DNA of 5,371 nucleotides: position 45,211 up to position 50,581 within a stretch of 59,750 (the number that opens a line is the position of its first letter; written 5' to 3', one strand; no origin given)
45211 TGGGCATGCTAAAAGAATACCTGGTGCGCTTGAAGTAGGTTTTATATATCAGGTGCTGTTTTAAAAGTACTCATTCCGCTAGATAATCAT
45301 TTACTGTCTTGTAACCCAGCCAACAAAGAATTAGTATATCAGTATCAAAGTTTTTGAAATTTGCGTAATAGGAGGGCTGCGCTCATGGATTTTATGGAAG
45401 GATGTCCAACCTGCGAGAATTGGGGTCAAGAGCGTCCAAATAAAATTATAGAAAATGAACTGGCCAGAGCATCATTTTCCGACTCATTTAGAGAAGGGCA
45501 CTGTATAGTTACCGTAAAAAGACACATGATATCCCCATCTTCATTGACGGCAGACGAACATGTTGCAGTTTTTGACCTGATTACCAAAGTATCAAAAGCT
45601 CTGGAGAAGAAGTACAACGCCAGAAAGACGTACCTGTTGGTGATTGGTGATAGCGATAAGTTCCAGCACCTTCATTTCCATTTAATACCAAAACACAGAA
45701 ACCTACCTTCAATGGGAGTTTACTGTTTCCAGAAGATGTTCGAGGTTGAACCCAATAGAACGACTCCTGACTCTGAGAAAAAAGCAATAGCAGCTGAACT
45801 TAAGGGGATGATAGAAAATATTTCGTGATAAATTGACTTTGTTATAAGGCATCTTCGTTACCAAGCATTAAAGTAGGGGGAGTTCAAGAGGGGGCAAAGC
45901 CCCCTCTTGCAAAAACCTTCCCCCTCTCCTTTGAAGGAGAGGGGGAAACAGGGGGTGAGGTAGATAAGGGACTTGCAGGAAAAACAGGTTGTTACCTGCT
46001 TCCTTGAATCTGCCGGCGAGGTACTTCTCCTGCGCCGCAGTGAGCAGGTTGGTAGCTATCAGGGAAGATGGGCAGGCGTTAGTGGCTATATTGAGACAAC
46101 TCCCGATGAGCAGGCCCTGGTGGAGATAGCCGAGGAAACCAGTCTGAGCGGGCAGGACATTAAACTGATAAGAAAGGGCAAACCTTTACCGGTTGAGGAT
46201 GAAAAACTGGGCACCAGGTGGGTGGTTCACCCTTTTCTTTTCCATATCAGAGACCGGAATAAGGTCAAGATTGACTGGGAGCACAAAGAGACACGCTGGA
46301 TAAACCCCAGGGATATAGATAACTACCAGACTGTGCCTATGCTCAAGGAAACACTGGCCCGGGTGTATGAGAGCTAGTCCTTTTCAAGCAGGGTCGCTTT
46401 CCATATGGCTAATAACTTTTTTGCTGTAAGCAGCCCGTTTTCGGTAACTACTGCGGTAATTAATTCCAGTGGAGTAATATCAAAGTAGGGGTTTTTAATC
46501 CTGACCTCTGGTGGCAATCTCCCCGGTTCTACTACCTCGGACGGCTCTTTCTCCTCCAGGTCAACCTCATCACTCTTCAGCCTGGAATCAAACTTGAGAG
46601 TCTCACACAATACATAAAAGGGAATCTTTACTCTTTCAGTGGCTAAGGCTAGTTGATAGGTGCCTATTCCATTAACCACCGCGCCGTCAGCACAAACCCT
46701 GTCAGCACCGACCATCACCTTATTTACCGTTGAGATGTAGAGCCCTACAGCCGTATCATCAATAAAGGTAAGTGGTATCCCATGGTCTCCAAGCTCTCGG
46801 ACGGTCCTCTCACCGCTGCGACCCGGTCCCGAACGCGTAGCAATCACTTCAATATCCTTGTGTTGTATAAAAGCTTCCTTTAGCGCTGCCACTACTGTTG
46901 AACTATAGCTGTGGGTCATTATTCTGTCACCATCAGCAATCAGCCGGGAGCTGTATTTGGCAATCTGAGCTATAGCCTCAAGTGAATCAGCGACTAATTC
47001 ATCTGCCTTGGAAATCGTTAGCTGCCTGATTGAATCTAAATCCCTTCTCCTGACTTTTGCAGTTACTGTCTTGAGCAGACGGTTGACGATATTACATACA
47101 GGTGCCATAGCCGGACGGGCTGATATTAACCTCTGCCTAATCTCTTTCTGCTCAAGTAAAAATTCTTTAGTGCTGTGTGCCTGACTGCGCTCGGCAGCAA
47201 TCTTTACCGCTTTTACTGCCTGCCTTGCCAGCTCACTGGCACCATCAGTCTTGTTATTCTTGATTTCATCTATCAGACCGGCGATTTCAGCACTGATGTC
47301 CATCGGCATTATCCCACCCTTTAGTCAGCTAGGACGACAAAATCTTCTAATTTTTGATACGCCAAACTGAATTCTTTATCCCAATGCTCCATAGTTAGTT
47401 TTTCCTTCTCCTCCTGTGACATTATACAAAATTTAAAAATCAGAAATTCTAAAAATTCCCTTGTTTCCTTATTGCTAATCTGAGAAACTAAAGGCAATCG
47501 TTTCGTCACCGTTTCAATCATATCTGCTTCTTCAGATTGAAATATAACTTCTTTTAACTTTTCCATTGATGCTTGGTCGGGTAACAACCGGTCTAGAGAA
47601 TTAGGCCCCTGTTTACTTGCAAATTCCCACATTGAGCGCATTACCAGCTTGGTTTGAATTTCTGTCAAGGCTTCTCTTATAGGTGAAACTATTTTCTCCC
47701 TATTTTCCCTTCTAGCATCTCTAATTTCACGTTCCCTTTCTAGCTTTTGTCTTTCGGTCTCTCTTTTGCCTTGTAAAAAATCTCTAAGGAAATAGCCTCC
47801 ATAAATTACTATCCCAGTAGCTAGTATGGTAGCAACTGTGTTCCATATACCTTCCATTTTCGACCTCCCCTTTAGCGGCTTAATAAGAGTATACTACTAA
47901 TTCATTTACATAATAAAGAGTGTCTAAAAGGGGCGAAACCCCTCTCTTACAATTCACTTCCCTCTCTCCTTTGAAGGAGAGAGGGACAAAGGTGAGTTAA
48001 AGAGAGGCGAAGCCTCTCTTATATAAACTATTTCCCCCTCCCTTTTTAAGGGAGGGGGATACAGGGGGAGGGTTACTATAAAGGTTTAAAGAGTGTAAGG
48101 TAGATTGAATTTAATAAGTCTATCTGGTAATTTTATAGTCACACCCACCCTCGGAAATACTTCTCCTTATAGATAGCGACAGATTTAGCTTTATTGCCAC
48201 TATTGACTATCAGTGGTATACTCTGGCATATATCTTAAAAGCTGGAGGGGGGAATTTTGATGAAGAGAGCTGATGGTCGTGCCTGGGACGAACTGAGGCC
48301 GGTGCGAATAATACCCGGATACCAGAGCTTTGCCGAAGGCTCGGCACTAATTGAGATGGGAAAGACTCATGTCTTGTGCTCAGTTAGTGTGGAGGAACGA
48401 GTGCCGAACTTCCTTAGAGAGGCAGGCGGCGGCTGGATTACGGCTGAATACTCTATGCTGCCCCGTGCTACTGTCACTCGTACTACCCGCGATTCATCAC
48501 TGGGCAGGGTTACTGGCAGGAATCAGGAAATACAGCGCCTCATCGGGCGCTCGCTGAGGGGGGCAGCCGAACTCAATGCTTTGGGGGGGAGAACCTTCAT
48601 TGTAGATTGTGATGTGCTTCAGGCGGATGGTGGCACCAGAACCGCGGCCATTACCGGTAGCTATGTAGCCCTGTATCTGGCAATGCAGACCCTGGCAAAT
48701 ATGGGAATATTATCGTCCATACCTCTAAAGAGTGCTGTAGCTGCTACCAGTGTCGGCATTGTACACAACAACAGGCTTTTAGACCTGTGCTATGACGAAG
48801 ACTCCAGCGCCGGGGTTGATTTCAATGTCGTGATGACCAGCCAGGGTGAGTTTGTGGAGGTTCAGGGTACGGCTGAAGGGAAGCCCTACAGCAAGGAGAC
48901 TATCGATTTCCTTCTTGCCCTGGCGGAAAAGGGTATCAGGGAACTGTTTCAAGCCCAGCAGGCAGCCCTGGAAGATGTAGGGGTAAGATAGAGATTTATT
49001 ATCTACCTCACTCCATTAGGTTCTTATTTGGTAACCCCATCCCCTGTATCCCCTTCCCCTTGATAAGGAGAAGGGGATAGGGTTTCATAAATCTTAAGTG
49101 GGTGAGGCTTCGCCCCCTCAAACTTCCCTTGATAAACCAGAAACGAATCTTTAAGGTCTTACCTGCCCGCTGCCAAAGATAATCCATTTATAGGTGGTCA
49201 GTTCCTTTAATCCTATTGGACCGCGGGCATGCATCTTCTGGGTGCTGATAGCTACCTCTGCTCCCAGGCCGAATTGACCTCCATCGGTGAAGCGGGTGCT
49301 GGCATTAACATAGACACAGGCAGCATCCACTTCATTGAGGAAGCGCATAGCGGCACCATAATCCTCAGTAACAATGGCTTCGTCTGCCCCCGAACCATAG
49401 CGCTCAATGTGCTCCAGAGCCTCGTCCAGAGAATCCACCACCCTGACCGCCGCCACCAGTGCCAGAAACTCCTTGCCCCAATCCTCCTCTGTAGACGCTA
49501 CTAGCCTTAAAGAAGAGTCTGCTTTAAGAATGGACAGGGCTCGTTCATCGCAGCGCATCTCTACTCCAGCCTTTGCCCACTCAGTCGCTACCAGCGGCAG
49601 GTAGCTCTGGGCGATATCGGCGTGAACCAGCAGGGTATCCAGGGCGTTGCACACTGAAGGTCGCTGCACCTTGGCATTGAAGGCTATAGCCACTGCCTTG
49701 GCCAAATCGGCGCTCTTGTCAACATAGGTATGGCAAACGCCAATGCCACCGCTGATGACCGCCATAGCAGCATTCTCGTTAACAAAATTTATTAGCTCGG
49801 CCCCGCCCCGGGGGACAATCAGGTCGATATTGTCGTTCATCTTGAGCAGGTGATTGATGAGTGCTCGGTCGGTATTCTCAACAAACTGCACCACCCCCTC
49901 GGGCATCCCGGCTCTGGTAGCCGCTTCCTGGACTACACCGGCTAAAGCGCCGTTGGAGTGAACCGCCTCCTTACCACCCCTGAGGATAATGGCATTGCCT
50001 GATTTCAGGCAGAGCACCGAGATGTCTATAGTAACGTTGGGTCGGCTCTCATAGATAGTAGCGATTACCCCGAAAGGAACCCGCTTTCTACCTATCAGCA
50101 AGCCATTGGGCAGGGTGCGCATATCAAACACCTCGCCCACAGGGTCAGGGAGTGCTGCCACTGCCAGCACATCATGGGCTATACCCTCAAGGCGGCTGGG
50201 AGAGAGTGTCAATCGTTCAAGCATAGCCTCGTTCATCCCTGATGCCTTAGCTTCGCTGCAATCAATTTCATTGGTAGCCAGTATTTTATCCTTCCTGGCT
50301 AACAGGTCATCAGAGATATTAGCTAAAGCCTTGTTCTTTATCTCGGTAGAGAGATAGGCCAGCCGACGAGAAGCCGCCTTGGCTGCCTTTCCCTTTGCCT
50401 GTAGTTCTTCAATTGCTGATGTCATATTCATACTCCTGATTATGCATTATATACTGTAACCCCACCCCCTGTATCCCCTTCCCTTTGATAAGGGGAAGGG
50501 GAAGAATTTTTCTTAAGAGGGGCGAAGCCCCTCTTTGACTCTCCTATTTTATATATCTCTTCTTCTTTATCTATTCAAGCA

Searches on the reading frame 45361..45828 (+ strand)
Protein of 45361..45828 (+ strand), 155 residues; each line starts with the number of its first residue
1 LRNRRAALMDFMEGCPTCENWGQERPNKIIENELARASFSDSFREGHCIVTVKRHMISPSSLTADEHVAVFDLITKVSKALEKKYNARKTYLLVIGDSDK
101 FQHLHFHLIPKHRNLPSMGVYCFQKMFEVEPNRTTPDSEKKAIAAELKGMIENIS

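Call 92: search_protein_families(library=pfam, proteins=[window:45361-45828:+], max_evalue=0.01)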
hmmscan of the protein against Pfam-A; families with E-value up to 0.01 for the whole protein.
window:45361-45828:+ (155 aa): 3 families
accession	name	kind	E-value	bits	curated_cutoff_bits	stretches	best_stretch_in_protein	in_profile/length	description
PF01230.28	HIT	-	6.6e-08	33.5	21.5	1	27-113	7-97/98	HIT domain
PF04677.20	CwfJ_C_1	-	7.7e-05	23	21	1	37-118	38-116/122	Protein similar to CwfJ C-terminus 1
PF11969.13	DcpS_C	-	0.00015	22.6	24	1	45-116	34-107/114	Scavenger mRNA decapping enzyme C-term binding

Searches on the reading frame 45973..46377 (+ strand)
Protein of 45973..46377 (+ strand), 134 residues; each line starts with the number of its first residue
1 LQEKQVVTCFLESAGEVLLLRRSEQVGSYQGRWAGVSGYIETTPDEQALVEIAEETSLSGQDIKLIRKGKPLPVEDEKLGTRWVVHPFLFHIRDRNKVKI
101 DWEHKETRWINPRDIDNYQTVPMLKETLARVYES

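Call 92: search_protein_families(library=pfam, proteins=[window:45973-46377:+], max_evalue=0.01)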
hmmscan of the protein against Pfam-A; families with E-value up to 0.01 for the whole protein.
window:45973-46377:+ (134 aa): 1 family
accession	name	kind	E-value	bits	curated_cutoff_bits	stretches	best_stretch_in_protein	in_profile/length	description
PF00293.34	NUDIX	-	4.8e-09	36.8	21.1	1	6-119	6-122/134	NUDIX domain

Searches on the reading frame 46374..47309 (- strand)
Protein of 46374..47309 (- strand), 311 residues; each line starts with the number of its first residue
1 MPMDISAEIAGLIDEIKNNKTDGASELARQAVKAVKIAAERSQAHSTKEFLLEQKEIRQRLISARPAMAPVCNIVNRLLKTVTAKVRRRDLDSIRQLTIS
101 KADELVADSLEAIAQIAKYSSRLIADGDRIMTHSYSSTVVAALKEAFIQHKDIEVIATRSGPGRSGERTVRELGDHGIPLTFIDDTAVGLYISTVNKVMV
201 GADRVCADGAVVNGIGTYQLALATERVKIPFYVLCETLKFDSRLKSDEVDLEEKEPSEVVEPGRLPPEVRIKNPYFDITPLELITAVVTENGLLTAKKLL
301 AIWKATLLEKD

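Call 5: search_protein_families(library=pfam, proteins=[window:46374-47309:-], max_evalue=0.1)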
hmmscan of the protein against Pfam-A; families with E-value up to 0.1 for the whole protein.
window:46374-47309:- (311 aa): 1 family
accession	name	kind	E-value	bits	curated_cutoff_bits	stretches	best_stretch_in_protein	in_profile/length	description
PF01008.23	IF-2B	-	8e-70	235.7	22.4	1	20-295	1-279/280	Initiation factor 2 subunit family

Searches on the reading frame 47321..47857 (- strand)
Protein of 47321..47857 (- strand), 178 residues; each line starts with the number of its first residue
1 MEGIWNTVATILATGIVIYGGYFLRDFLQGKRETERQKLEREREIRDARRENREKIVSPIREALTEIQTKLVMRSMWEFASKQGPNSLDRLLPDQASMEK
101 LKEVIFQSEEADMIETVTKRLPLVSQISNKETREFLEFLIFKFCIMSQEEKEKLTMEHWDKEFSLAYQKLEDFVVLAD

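Call 5: search_protein_families(library=pfam, proteins=[window:47321-47857:-], max_evalue=0.1)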
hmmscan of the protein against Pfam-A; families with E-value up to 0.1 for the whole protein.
window:47321-47857:- (178 aa): 2 families
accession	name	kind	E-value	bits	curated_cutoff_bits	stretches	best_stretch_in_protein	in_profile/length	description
PF14138.11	COX16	-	0.014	16.1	27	1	16-78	10-70/79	Cytochrome c oxidase assembly protein COX16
PF15012.11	DUF4519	-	0.09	13.4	27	0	31-60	9-37/56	Domain of unknown function (DUF4519)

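Call 6: search_protein_families(library=padloc, proteins=[window:47321-47857:-], max_evalue=1)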
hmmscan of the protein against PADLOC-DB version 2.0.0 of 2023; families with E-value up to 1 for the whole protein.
window:47321-47857:- (178 aa): 2 families
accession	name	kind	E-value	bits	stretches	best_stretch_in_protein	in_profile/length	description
PDLC01638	Csm6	-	0.0016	15.5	1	82-167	169-251/355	CAS-III; associated_signaling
PDLC03841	LeoBC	-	0.019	12.1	1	4-70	476-556/601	-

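Call 35: search_protein_families(library=ncbifam, proteins=[window:47321-47857:-], max_evalue=0.1)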
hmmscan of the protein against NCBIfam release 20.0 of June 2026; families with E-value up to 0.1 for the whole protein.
window:47321-47857:- (178 aa): 0 families

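Call 36: search_protein_families(library=phrogs, proteins=[window:47321-47857:-], max_evalue=0.1)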
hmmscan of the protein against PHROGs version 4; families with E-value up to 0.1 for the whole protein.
window:47321-47857:- (178 aa): 3 families
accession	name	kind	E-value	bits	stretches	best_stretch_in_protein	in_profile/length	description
phrog_1152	-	lysis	0.0018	19.3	1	4-70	8-73/127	Rz-like spanin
phrog_17576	-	unknown function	0.025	15.9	1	31-103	33-109/129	-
phrog_14464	-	moron, auxiliary metabolic gene and host takeover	0.09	13.8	0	6-52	6-57/59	membrane protein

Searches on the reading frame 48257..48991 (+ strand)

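Call 5: search_protein_families(library=pfam, proteins=[window:48257-48991:+], max_evalue=0.1)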
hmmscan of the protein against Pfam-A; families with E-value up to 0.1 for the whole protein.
window:48257-48991:+ (244 aa): 2 families
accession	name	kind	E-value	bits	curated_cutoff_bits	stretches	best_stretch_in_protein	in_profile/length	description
PF01138.27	RNase_PH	-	4.9e-26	92.1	25.5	1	12-142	1-127/130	3' exoribonuclease family, domain 1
PF03725.20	RNase_PH_C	-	7.9e-09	35.8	20.8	1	160-226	2-67/67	3' exoribonuclease family, domain 2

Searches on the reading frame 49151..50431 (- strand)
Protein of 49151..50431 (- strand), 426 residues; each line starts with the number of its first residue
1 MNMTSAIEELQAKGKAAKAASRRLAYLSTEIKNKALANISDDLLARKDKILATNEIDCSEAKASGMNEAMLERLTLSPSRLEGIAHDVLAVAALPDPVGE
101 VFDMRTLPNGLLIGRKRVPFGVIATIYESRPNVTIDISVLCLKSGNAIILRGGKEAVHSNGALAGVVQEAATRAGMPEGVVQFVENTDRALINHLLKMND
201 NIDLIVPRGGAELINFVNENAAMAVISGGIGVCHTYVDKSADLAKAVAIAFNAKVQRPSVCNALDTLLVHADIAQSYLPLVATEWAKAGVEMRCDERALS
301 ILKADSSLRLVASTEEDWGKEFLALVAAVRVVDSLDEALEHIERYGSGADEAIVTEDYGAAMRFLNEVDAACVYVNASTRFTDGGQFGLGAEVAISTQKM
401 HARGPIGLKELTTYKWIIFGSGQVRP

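Call 5: search_protein_families(library=pfam, proteins=[window:49151-50431:-], max_evalue=0.1)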
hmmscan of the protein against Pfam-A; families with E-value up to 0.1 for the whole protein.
window:49151-50431:- (426 aa): 1 family
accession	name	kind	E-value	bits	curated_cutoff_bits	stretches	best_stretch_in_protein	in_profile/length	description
PF00171.27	Aldedh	-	4.1e-20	72.2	23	2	9-290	30-298/461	Aldehyde dehydrogenase family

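Call 22: find_related_loci(query=window:49151-50431:-, collection=genome_contigs, flank=6000)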
Query window:49151-50431:- (426 aa) in genome_contigs; peptide patterns used: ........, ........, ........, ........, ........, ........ (x = any residue, [..] = any of these).
355 stretches matched a pattern; 290 encode a relative of the query (tblastn E <= 1e-3); the best 80 are kept; 80 distinct loci.
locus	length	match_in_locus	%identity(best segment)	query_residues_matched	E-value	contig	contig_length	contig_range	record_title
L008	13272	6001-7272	80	3-426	0e+0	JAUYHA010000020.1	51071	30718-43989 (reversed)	MAG: Dehalococcoidales bacterium isolate C24_maxbin.057 C24_k141_294561, whole genome shotgun sequence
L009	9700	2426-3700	81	2-426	0e+0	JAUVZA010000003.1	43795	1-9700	MAG: Dehalococcoidia bacterium isolate CSMAG_1256 CSMAG_1256_k141_1369275_length_43795_cov_22.5024, whole genome shotgun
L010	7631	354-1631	82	1-426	0e+0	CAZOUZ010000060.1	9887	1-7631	MAG TPA_asm: uncultured Dehalococcoidales bacterium isolate binchicken_co228_542 genome assembly, contig: NODE_10446_len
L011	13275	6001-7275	80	2-426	0e+0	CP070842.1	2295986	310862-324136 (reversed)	MAG: Dehalococcoidales bacterium isolate bin10 chromosome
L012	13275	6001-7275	81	2-426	0e+0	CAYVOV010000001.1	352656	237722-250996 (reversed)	MAG TPA_asm: uncultured Dehalococcoidales bacterium isolate binchicken_co178_22 genome assembly, contig: NODE_32_length_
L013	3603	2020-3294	81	2-426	0e+0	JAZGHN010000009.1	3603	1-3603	MAG: Dehalococcoidales bacterium isolate SCS6bin.15 SCS6bin.15_9, whole genome shotgun sequence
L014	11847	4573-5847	81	2-426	0e+0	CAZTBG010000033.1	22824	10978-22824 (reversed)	MAG TPA_asm: uncultured Dehalococcoidales bacterium isolate SRP214966_co4_511 genome assembly, contig: NODE_1729_length_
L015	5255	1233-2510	83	1-426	0e+0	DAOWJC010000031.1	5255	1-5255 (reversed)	MAG TPA_asm: Dehalococcoidia bacterium isolate CSMAG_2059 CSMAG_2059_k141_346016_length_5255_cov_46.7370, whole genome s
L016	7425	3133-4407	80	2-426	0e+0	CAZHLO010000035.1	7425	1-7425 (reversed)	MAG TPA_asm: uncultured Dehalococcoidales bacterium isolate binchicken_co10_152 genome assembly, contig: NODE_9201_lengt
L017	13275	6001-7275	81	2-426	0e+0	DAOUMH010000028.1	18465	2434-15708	MAG TPA_asm: Dehalococcoidales bacterium isolate W53_108 k135_800020, whole genome shotgun sequence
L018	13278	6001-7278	79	1-426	0e+0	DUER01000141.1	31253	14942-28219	MAG TPA_asm: Dehalococcoidia bacterium isolate S120 Contig141, whole genome shotgun sequence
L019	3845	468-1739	80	3-426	0e+0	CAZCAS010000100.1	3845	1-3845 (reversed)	MAG TPA_asm: uncultured Dehalococcoidales bacterium isolate binchicken_co294_152 genome assembly, contig: NODE_18760_len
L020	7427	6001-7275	82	2-426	0e+0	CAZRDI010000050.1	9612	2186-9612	MAG TPA_asm: uncultured Dehalococcoidales bacterium isolate binchicken_co228_397 genome assembly, contig: NODE_10886_len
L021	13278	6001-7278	78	1-426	0e+0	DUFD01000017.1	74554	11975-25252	MAG TPA_asm: Dehalococcoidia bacterium isolate W589 Contig17, whole genome shotgun sequence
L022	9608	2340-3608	79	3-425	0e+0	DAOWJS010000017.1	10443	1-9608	MAG TPA_asm: Dehalococcoidales bacterium isolate CSMAG_2075 CSMAG_2075_k141_462809_length_10443_cov_70.1150, whole genom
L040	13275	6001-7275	79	2-426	0e+0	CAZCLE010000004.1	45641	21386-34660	MAG TPA_asm: uncultured Dehalococcoidales bacterium isolate binchicken_co332_61 genome assembly, contig: NODE_53_length_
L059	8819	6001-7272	77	3-426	0e+0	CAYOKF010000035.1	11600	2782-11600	MAG TPA_asm: uncultured Dehalococcoidaceae bacterium isolate binchicken_co334_148 genome assembly, contig: NODE_10213_le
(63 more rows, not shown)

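Call 91: search_protein_families(library=padloc, proteins=[L040:4468-5898:+, L059:4297-5910:+, L012:4117-5076:+], max_evalue=1e-10)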
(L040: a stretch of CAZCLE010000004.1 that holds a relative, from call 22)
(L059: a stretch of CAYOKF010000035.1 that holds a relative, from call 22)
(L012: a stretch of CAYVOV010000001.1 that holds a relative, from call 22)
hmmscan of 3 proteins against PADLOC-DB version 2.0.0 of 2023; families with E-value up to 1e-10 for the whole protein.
L040:4468-5898:+ (477 aa): 36 families (the best 25 are shown)
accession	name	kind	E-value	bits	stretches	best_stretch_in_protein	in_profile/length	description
PDLC03339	MTase_II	-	2.3e-62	209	2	220-302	191-273/399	Type II methyltransferase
PDLC03300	MTase_II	-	1.5e-53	179.9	1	104-304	85-280/302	Type II methyltransferase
PDLC03354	MTase_II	-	1.2e-46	157.6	2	221-314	308-399/425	Type II methyltransferase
PDLC03299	MTase_II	-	1.8e-46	157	1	95-309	51-268/296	Type II methyltransferase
PDLC03371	MTase_II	-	1.4e-43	147.4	1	115-302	80-254/260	Type II methyltransferase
PDLC03633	MTase_III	-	1.5e-42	144.1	1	102-343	148-388/616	Type III methyltransferase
PDLC03644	MTase_III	-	3.8e-34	116.3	1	105-217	109-220/542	Type III methyltransferase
PDLC03636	MTase_III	-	3.5e-33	113.2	2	105-196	96-188/575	Type III methyltransferase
PDLC03635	MTase_III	-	5.5e-32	109.3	2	104-216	267-382/708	Type III methyltransferase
PDLC03638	MTase_III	-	1.8e-28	97.3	2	236-305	613-682/816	Type III methyltransferase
PDLC03320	MTase_II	-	2.7e-28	97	1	119-301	93-275/289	Type II methyltransferase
PDLC03387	MTase_II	-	6.5e-28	95.7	1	151-303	142-278/289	Type II methyltransferase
PDLC03265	MTase_II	-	1.1e-26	92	1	222-304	253-332/333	Type II methyltransferase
PDLC03353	MTase_II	-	4.8e-26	89.9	1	4-301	7-251/260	Type II methyltransferase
PDLC03634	MTase_III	-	3.1e-25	87.1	1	9-217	97-285/621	Type III methyltransferase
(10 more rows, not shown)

L059:4297-5910:+ (538 aa): 34 families (the best 25 are shown)
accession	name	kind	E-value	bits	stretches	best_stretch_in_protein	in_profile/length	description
PDLC03354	MTase_II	-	7.1e-62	207.8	1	101-363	126-385/425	Type II methyltransferase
PDLC03339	MTase_II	-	1e-53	180.5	2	270-364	182-275/399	Type II methyltransferase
PDLC03300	MTase_II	-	6.7e-48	161.3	2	275-375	192-291/302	Type II methyltransferase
PDLC03644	MTase_III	-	3.6e-40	136.2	1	60-364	65-397/542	Type III methyltransferase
PDLC03371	MTase_II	-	3.8e-38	129.5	1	2-361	9-253/260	Type II methyltransferase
PDLC03636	MTase_III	-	1.3e-36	124.5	2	104-183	96-175/575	Type III methyltransferase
PDLC03299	MTase_II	-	1.6e-36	124.3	1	287-376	184-273/296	Type II methyltransferase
PDLC03638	MTase_III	-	1.7e-35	120.6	1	103-362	430-679/816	Type III methyltransferase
PDLC03633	MTase_III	-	7.6e-34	115.4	2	296-401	289-389/616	Type III methyltransferase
PDLC03634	MTase_III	-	1.2e-33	114.9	1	104-336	173-426/621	Type III methyltransferase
PDLC03641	MTase_III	-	1.7e-30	104.2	1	98-341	178-433/657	Type III methyltransferase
PDLC03635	MTase_III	-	2.8e-30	103.6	2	103-199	267-367/708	Type III methyltransferase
PDLC03238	MTase_II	-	2.7e-26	90.6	1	274-361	280-364/428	Type II methyltransferase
PDLC03387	MTase_II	-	3.2e-26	90.1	1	150-363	142-278/289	Type II methyltransferase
PDLC03216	MTase_II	-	2e-25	87.6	1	299-366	194-261/364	Type II methyltransferase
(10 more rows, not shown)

L012:4117-5076:+ (320 aa): 45 families (the best 25 are shown)
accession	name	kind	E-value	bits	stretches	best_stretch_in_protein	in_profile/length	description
PDLC03339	MTase_II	-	4.1e-66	221.4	1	102-309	59-274/399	Type II methyltransferase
PDLC03300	MTase_II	-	3.1e-55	185.4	1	102-309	85-279/302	Type II methyltransferase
PDLC03354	MTase_II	-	6.3e-48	161.8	2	216-312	298-388/425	Type II methyltransferase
PDLC03299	MTase_II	-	6.4e-48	161.7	1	102-308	61-261/296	Type II methyltransferase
PDLC03371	MTase_II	-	4.3e-45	152.3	1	113-308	80-254/260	Type II methyltransferase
PDLC03633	MTase_III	-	1.6e-41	140.7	1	100-307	148-354/616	Type III methyltransferase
PDLC03644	MTase_III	-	8.5e-36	121.8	2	101-199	107-206/542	Type III methyltransferase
PDLC03636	MTase_III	-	2.6e-32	110.3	2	243-307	342-406/575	Type III methyltransferase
PDLC03387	MTase_II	-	6.3e-31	105.6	1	164-313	159-282/289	Type II methyltransferase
PDLC03638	MTase_III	-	2.4e-30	103.5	2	217-296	589-667/816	Type III methyltransferase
PDLC03320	MTase_II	-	1.6e-29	101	1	117-309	93-277/289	Type II methyltransferase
PDLC03238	MTase_II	-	2.7e-29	100.4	1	87-296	158-355/428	Type II methyltransferase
PDLC03635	MTase_III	-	8.2e-29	98.8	2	223-307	488-573/708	Type III methyltransferase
PDLC03265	MTase_II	-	2.6e-26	90.9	1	245-310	267-332/333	Type II methyltransferase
PDLC03216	MTase_II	-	1e-25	88.6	1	245-313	194-262/364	Type II methyltransferase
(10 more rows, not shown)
